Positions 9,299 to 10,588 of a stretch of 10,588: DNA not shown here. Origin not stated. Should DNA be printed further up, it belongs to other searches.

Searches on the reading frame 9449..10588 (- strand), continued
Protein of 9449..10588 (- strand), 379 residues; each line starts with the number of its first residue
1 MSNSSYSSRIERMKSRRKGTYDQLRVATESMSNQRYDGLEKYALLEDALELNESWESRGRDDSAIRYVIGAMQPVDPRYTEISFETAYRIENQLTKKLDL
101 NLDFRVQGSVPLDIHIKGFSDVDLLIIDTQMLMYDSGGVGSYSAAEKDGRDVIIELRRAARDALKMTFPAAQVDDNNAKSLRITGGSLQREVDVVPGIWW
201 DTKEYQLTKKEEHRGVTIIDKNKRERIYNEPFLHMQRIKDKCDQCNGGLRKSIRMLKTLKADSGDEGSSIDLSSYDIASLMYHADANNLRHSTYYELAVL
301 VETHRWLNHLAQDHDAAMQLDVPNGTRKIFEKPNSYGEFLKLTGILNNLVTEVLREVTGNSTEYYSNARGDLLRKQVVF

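Call 39: fold_search(model_id=the predicted structure, library=pdb)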
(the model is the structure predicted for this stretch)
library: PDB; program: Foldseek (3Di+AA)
matches with E <= 10: 420; with E <= 0.001: 200
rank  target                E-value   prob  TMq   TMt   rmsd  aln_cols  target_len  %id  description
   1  6wt9                  1.3e-17  1.00  0.63  0.78   6.7       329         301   25  Structure of STING-associated CdnE c-di-GMP synthase from Capnocytophaga granulosa (released 2020-09-09)
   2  6wt8                  6.3e-17  1.00  0.64  0.68   8.4       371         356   20  Structure of a STING-associated CdnE c-di-GMP synthase from Flavobacteriaceae sp. (released 2020-09-09)
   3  7x4c                  1.1e-13  1.00  0.60  0.72   4.0       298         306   16  Native CD-NTase EfCdnE (released 2023-03-08)
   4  6e0k                  2.2e-13  1.00  0.58  0.73   5.5       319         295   19  Structure of Rhodothermus marinus CdnE c-UMP-AMP synthase (released 2019-02-20)
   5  6e0l                  7.6e-13  1.00  0.59  0.74   4.9       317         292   19  Structure of Rhodothermus marinus CdnE c-UMP-AMP synthase with Apcpp and Upnpp (released 2019-02-20)
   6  7x4t_A                9.2e-13  1.00  0.58  0.72   5.0       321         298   14  LpCdnE UMPNPP Mg complex (released 2023-03-08)
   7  7x4t_B                1.4e-12  1.00  0.60  0.76   3.9       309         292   15  LpCdnE UMPNPP Mg complex (released 2023-03-08)
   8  7x4q_A                2.2e-12  1.00  0.58  0.73   5.0       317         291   16  LpCdnE UTP Mg complex (released 2023-03-08)
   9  7x4q_B                3.8e-12  1.00  0.58  0.73   4.7       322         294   15  LpCdnE UTP Mg complex (released 2023-03-08)
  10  7x4a                  1.1e-11  1.00  0.62  0.78   3.6       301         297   14  Native CD-NTase ClCdnE (released 2023-03-08)
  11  7x4f                  1.3e-11  1.00  0.57  0.73   3.6       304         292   15  Native CD-NTase LpCdnE (released 2023-03-08)
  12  6e0m                  7.9e-11  1.00  0.56  0.77   4.6       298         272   17  Structure of Elizabethkingia meningoseptica CdnE cyclic dinucleotide synthase (released 2019-02-20)
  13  6e0n                  1.4e-10  1.00  0.56  0.77   4.6       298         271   17  Structure of Elizabethkingia meningoseptica CdnE cyclic dinucleotide synthase with GTP and Apcpp (released 2019-02-20)
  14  6e0o_A                2.3e-10  1.00  0.56  0.76   4.6       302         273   17  Structure of Elizabethkingia meningoseptica CdnE cyclic dinucleotide synthase with pppA[3'-5']pA (released 2019-02-20)
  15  6u7b_A                3.6e-08  1.00  0.51  0.59   6.6       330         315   13  Structure of E. coli MS115-1 CdnC:HORMA-deltaN complex (released 2019-12-25)
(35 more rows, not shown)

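Call 41: search_dna_similar(query=window:9449-10588:-, collection=phages, mode=protein, max_rows=15)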
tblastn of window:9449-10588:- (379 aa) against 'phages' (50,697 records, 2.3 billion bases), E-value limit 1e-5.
No match.

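Call 51: find_related_loci(query=A1, collection=genome_contigs, flank=4000)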
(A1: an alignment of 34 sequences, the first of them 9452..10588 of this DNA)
Query A1 (379 aa) in genome_contigs; peptide patterns used: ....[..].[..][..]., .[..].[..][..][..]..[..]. (x = any residue, [..] = any of these).
203 stretches matched a pattern; 187 encode a relative of the query (tblastn E <= 1e-3); the best 80 are kept; 80 distinct loci.
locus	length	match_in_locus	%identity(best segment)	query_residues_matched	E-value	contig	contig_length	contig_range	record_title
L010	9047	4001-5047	50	4-356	7e-106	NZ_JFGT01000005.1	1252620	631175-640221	Pantoea sp. IMH Scaffold1_5, whole genome shotgun sequence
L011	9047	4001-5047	45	1-356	6e-93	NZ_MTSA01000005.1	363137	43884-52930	Pseudomonas syringae strain PDD-32b-74 NODE_5_length_363137_cov_63.4471_ID_9, whole genome shotgun sequence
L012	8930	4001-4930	47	53-356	2e-89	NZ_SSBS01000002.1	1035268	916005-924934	Pseudomonas atacamensis strain M7D1 M7D1_Contig_2_consensus_sequence, whole genome shotgun sequence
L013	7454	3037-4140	44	9-378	2e-89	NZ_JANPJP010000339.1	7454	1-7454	MAG: Phenylobacterium sp. isolate VAR_61_metabat_383 VAR_61_k141_1204678, whole genome shotgun sequence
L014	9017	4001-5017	43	9-356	3e-86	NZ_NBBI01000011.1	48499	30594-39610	Sphingomonas dokdonensis strain DSM 21029 SPDO_contig000011, whole genome shotgun sequence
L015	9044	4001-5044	41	3-356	2e-86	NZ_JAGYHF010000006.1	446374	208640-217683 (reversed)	Pseudomonas rustica strain MBT-4 PS59_contig_7, whole genome shotgun sequence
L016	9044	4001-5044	41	3-356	2e-86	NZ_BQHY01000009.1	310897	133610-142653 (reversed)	Pseudomonas parakoreensis strain BML-PP030 sequence009, whole genome shotgun sequence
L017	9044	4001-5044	41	3-356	2e-86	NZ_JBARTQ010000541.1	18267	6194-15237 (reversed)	MAG: Pseudomonas sp. isolate MFD12925_ilm_asm_bin24 k127_110773, whole genome shotgun sequence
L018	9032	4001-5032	44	9-356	1e-85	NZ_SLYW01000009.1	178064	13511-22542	Neorhizobium sp. JUb45 Ga0304812_109, whole genome shotgun sequence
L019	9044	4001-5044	43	9-360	2e-85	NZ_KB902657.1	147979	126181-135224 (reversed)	Rhizobium giardinii bv. giardinii H152 A3AYDRAFT_scaffold_17.18, whole genome shotgun sequence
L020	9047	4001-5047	41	1-356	2e-85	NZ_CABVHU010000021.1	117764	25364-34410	Pseudomonas fluorescens isolate PS833, whole genome shotgun sequence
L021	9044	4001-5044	41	3-356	3e-85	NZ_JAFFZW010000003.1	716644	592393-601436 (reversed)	Pseudomonas alliivorans strain 20GA0068 Pa20_1_NODE_3_length_716644_cov_103.058243, whole genome shotgun sequence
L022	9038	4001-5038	44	7-356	2e-85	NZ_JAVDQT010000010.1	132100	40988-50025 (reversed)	Brucella pseudogrignonensis strain DS1730 Ga0451210_10, whole genome shotgun sequence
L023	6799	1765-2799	43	9-356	4e-85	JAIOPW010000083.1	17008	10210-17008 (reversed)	MAG: Rhodocyclales bacterium isolate LakeFargette_0920_ALND_MAG_64_19 LacPavin_0920_ALND_scaffold_58226, whole genome sh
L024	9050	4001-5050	45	9-360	4e-85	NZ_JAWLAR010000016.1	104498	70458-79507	MAG: Dokdonella sp. isolate ABC1.9 ABC1.9.fa-16, whole genome shotgun sequence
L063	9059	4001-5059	40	9-369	3e-77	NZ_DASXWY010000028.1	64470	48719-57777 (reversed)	MAG: Trinickia sp. isolate SMAG_U4784 k141_105313, whole genome shotgun sequence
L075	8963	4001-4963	43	43-356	7e-75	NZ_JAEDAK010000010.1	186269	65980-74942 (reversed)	Inhella proteolytica strain 1Y17 NODE_10_length_186269_cov_72.915914, whole genome shotgun sequence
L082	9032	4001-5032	39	9-359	2e-73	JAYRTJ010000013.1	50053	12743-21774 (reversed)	MAG: Rhodospirillaceae bacterium isolate NJ_NJASGE1bin.36 NODE_617_length_50053_cov_5.197693, whole genome shotgun seque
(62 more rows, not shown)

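Call 62: search_protein_families(library=pfam, proteins=[P0002], max_evalue=1)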
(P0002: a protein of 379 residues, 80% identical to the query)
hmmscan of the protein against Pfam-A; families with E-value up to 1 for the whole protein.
P0002 (379 aa): 1 family
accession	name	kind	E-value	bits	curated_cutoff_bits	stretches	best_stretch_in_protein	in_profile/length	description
PF01909.29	NTP_transf_2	-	0.91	10.4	21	0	89-127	3-39/93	Nucleotidyltransferase domain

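Call 67: search_protein_families(library=pfam, proteins=[L075:5070-6014:+, L075:6028-6921:+, L063:5178-6125:+, L063:6139-7032:+, L063:2494-3831:+, L082:5467-6024:+, L082:6030-6932:+], max_evalue=0.001)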
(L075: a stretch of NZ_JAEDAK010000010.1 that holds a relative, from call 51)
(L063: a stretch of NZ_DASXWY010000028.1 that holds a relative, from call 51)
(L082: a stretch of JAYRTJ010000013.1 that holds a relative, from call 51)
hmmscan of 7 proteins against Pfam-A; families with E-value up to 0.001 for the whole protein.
L075:5070-6014:+ (314 aa): 1 family
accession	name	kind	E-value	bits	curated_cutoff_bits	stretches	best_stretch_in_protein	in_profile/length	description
PF01734.28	Patatin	-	8.1e-29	101.6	27.7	1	17-198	1-191/191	Patatin-like phospholipase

L075:6028-6921:+ (297 aa): 2 families
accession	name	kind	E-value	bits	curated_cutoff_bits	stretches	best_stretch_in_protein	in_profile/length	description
PF18144.7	SMODS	-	0.00028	21.6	26.5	1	17-120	21-127/164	Second Messenger Oligonucleotide or Dinucleotide Synthetase domain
PF01909.29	NTP_transf_2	-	0.00069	20.4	21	0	42-89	14-47/93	Nucleotidyltransferase domain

L063:5178-6125:+ (315 aa): 1 family
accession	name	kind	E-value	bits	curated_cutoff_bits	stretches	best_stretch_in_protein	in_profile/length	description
PF01734.28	Patatin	-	3e-25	90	27.7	1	17-198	1-191/191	Patatin-like phospholipase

L063:6139-7032:+ (297 aa): 1 family
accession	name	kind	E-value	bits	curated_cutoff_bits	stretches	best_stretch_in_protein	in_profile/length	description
PF18144.7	SMODS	-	3.3e-05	24.6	26.5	1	17-110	21-117/164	Second Messenger Oligonucleotide or Dinucleotide Synthetase domain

L063:2494-3831:+ (445 aa): 0 families

L082:5467-6024:+ (185 aa): 1 family
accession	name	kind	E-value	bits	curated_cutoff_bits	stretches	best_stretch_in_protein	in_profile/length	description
PF01734.28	Patatin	-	4.3e-06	27.5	27.7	1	22-69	149-191/191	Patatin-like phospholipase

L082:6030-6932:+ (300 aa): 1 family
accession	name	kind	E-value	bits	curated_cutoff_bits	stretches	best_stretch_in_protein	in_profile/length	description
PF18144.7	SMODS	-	6.7e-05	23.6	26.5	1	17-88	21-92/164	Second Messenger Oligonucleotide or Dinucleotide Synthetase domain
